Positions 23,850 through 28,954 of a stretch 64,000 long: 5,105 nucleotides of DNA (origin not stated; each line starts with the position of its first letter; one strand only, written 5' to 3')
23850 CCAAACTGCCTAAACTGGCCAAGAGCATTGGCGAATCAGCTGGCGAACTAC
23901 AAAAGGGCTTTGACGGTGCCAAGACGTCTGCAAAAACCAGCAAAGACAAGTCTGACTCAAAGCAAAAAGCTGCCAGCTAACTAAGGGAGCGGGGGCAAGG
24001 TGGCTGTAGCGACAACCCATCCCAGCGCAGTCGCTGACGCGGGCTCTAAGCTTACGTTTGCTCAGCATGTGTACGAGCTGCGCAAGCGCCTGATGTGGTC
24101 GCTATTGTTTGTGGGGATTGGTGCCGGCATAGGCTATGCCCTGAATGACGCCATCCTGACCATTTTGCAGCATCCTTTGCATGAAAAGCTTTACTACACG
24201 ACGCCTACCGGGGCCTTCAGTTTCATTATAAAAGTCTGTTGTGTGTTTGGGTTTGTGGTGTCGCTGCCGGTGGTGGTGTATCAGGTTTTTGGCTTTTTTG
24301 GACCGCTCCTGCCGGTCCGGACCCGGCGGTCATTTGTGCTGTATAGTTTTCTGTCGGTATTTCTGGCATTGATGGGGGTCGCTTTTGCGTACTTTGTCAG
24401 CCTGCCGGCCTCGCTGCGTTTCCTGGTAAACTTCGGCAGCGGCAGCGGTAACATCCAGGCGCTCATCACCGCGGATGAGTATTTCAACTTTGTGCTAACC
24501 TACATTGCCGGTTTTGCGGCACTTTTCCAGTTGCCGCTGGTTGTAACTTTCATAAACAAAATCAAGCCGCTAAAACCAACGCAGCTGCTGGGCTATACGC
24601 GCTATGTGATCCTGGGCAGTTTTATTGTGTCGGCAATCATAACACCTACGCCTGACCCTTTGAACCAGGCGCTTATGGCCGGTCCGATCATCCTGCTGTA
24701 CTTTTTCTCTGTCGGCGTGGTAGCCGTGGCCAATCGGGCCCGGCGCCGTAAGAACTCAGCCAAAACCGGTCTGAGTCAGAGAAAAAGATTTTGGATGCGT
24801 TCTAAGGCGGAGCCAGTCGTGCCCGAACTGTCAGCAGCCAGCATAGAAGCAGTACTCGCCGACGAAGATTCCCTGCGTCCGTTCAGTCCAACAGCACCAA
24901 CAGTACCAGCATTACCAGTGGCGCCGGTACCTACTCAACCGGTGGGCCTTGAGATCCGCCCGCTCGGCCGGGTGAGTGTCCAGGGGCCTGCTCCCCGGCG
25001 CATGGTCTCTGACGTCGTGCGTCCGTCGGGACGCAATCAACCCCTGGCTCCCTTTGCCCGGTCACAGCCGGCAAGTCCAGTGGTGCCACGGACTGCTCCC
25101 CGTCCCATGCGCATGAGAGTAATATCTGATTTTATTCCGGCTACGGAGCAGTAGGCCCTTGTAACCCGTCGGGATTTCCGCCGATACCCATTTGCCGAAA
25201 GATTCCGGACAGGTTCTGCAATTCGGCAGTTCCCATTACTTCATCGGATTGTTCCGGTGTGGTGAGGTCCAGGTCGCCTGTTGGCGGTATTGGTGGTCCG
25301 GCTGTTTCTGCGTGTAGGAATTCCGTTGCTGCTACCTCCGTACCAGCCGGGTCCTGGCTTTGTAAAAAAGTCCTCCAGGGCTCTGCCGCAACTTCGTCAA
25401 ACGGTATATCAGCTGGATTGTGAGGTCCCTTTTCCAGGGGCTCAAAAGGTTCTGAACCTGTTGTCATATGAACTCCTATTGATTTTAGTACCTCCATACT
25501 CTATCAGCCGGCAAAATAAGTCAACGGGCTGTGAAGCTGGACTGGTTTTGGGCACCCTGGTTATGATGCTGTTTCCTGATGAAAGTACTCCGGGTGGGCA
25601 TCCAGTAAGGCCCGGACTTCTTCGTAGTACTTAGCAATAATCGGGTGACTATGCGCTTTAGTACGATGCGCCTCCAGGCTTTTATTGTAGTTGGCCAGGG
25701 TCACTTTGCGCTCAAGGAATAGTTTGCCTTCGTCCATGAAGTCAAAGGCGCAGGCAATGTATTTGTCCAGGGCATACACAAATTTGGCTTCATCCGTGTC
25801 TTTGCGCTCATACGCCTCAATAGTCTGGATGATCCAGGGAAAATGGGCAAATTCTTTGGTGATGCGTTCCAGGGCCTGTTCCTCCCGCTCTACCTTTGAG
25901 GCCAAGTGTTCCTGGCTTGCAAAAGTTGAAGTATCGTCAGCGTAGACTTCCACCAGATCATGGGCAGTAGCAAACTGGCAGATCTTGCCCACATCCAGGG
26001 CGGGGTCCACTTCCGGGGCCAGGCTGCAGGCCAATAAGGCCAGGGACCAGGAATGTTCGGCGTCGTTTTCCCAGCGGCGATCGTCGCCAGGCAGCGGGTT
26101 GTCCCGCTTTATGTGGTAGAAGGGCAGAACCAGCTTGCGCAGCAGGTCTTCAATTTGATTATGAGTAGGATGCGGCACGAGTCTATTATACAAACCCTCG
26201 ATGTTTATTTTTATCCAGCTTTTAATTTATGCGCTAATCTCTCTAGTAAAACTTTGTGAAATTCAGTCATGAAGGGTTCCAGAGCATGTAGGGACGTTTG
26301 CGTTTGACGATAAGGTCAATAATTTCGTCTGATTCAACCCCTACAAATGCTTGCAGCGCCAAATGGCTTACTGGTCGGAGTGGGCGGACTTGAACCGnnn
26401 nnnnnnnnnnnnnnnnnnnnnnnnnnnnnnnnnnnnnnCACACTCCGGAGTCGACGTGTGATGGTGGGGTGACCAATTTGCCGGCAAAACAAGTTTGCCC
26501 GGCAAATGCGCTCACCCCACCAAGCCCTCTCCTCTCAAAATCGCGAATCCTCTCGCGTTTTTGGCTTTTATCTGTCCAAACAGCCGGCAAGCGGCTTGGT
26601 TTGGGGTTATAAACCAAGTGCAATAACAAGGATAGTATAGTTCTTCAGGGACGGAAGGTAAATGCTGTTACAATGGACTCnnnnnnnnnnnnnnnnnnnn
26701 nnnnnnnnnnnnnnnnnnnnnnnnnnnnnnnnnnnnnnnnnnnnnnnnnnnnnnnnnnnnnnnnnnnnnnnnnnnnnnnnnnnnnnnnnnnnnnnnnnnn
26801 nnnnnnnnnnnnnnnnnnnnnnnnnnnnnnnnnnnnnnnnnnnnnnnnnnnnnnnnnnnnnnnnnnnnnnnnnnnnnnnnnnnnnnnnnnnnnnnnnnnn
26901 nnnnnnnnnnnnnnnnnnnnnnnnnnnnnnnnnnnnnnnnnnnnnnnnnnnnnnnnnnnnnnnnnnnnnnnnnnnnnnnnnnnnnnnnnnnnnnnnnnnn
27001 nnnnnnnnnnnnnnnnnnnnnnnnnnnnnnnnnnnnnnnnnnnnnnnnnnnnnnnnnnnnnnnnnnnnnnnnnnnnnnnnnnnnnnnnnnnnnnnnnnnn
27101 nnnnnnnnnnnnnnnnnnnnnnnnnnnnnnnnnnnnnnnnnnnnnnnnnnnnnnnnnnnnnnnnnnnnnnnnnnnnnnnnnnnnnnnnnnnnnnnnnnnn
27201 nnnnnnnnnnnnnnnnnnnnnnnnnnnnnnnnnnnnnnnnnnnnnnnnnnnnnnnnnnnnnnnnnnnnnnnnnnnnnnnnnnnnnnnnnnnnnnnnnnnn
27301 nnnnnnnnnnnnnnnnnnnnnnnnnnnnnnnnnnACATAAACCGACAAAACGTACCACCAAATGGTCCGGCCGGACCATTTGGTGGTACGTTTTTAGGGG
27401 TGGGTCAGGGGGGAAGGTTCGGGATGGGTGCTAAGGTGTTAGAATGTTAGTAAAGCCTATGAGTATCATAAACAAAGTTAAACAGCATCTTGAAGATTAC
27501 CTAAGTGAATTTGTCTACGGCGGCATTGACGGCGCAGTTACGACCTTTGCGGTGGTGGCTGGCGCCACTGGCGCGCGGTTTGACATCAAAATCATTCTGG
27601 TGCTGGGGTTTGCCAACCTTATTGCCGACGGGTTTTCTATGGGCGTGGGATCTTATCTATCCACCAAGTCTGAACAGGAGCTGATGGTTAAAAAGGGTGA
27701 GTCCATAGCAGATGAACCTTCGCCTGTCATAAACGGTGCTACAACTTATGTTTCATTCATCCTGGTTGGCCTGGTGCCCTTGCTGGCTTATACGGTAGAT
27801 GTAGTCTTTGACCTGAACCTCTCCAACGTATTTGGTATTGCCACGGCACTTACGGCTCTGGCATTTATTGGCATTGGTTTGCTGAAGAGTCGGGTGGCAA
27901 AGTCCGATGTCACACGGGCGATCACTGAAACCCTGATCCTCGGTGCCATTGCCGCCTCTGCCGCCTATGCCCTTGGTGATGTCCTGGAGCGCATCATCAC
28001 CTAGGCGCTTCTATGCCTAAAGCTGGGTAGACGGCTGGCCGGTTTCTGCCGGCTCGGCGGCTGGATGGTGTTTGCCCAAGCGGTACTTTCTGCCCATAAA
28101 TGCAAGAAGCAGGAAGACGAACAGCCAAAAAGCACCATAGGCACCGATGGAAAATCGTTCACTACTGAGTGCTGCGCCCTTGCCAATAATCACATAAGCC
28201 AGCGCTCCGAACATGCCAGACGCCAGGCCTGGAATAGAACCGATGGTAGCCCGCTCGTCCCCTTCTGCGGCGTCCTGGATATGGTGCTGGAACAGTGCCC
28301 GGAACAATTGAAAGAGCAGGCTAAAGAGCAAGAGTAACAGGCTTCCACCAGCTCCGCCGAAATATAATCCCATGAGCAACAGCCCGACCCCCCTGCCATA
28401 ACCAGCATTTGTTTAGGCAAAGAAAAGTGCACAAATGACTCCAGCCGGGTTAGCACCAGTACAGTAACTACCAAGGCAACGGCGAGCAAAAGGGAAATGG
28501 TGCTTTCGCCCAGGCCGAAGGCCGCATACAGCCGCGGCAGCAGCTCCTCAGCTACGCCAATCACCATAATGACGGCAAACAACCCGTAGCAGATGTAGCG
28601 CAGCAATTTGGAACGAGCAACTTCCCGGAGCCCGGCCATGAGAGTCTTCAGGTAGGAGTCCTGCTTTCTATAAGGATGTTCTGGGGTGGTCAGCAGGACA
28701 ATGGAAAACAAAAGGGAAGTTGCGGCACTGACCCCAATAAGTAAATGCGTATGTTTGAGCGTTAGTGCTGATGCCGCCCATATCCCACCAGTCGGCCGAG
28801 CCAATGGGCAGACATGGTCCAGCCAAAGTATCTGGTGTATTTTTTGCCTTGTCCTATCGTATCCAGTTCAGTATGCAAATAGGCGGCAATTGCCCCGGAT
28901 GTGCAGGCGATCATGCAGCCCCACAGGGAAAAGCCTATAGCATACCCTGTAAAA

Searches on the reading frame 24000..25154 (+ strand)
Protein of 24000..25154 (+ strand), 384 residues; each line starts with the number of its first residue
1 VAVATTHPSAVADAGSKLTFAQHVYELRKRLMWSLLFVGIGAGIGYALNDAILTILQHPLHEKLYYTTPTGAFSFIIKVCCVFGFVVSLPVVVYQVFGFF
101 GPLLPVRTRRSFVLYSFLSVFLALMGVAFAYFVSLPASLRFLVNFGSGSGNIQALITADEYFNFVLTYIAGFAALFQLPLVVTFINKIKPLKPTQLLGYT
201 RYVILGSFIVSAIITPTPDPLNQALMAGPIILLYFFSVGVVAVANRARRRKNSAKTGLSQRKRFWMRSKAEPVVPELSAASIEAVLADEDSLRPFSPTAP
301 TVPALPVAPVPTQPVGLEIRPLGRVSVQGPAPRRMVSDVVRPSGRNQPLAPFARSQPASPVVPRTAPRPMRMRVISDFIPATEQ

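Call 14: search_protein_families(library=pfam, proteins=[window:24000-25154:+], max_evalue=0.01)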
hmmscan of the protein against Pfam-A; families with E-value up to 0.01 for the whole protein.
window:24000-25154:+ (384 aa): 1 family
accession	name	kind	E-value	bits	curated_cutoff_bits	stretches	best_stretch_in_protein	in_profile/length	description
PF00902.23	TatC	-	1.3e-54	185.6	25.1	1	22-229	1-208/208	Sec-independent protein translocase protein (TatC)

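Call 86: find_homologous_proteins(query=window:24000-25154:+, max_evalue=1e-40)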
Query window:24000-25154:+ (384 aa): 474 proteins with E <= 1e-40 among 8000 candidates; the best 120 are listed.
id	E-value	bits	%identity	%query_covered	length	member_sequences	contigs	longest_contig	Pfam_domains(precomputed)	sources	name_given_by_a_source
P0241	6.9e-246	833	100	100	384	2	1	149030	PF00902.24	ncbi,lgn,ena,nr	ncbi:MAG TPA: twin-arginine translocase subunit TatC [Candidatus Limnocylindria bacterium]|nr:twin-a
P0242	9.6e-141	487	70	96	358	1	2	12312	PF00902.24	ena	-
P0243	6.3e-122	425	63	96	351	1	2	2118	PF00902.24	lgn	-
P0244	1.2e-119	418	61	96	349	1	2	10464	PF00902.24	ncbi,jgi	-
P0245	4.6e-117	409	58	96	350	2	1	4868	PF00902.24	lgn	-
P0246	7.4e-117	409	62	97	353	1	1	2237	PF00902.24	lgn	-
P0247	5.2e-116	406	60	96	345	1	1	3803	PF00902.24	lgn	-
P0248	1.1e-115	405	58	97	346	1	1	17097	PF00902.24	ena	-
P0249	1.8e-114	401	59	96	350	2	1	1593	PF00902.24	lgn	-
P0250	4.9e-114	399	59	96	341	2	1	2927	PF00902.24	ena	-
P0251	1.8e-113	398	59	96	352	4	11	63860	PF00902.24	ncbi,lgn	-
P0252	5.7e-113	396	59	97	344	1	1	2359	PF00902.24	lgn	-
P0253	1.4e-112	395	55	98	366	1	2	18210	PF00902.24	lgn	-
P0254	9.0e-112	392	58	96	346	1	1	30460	PF00902.24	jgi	jgi:sec-independent protein translocase protein TatC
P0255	1.8e-111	391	58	96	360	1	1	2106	PF00902.24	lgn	-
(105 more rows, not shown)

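Call 88: find_encoding_contigs(protein=P0242, flank=10000, max_places=2)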
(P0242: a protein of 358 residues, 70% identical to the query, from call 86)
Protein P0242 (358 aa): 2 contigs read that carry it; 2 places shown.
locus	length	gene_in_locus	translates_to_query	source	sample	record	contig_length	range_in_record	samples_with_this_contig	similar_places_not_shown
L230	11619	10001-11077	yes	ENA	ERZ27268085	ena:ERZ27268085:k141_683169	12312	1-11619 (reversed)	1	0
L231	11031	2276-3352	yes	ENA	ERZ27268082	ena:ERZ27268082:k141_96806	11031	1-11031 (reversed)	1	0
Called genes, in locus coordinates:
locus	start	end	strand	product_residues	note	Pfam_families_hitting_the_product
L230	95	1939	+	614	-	PF00239:Resolvase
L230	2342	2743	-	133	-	-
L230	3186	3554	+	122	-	PF01243:PNPOx_N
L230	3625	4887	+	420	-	-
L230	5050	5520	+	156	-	-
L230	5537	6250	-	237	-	PF13489:Methyltransf_23, PF02353:CMAS (weak), PF13847:Methyltransf_31, PF08241:Methyltransf_11, PF08242:Methyltransf_12, PF13649:Methyltransf_25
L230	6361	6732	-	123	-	PF01638:HxlR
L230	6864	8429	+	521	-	PF00083:Sugar_tr (faint), PF07690:MFS_1, PF13347:MFS_2 (weak)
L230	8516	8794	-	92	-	PF07866:DUF1653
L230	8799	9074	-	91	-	-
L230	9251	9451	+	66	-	-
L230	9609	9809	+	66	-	PF02416:TatA_B_E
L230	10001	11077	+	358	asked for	PF00902:TatC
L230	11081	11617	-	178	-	?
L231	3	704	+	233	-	?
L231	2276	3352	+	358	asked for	PF00902:TatC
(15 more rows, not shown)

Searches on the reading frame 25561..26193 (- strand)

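Call 72: search_protein_families(library=pfam, proteins=[window:25561-26193:-], max_evalue=0.001)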
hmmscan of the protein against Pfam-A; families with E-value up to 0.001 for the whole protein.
window:25561-26193:- (210 aa): 3 families
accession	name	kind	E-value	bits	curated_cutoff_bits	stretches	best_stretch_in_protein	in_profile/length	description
PF13023.12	HD_3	-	8.6e-24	84.7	22.5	1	28-179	7-159/165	HD domain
PF12917.13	YfbR-like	-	1.3e-05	25.4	25.9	1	41-144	23-134/182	5'-deoxynucleotidase YfbR-like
PF01966.28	HD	-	4.1e-05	24.3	22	1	45-146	2-114/116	HD domain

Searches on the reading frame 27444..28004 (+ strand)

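Call 14: search_protein_families(library=pfam, proteins=[window:27444-28004:+], max_evalue=0.01)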
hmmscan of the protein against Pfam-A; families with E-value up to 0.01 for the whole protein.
window:27444-28004:+ (186 aa): 1 family
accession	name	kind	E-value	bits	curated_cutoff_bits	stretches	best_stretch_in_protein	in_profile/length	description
PF01988.24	VIT1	-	1.2e-34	120.4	28.1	2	20-83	1-65/214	VIT family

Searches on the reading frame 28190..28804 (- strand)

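Call 72: search_protein_families(library=pfam, proteins=[window:28190-28804:-], max_evalue=0.001)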
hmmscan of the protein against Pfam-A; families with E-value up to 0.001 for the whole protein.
window:28190-28804:- (204 aa): 1 family
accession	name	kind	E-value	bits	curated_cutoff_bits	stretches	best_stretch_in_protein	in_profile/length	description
PF07690.21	MFS_1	-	0.00048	19.6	33.4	1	12-153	146-291/347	Major Facilitator Superfamily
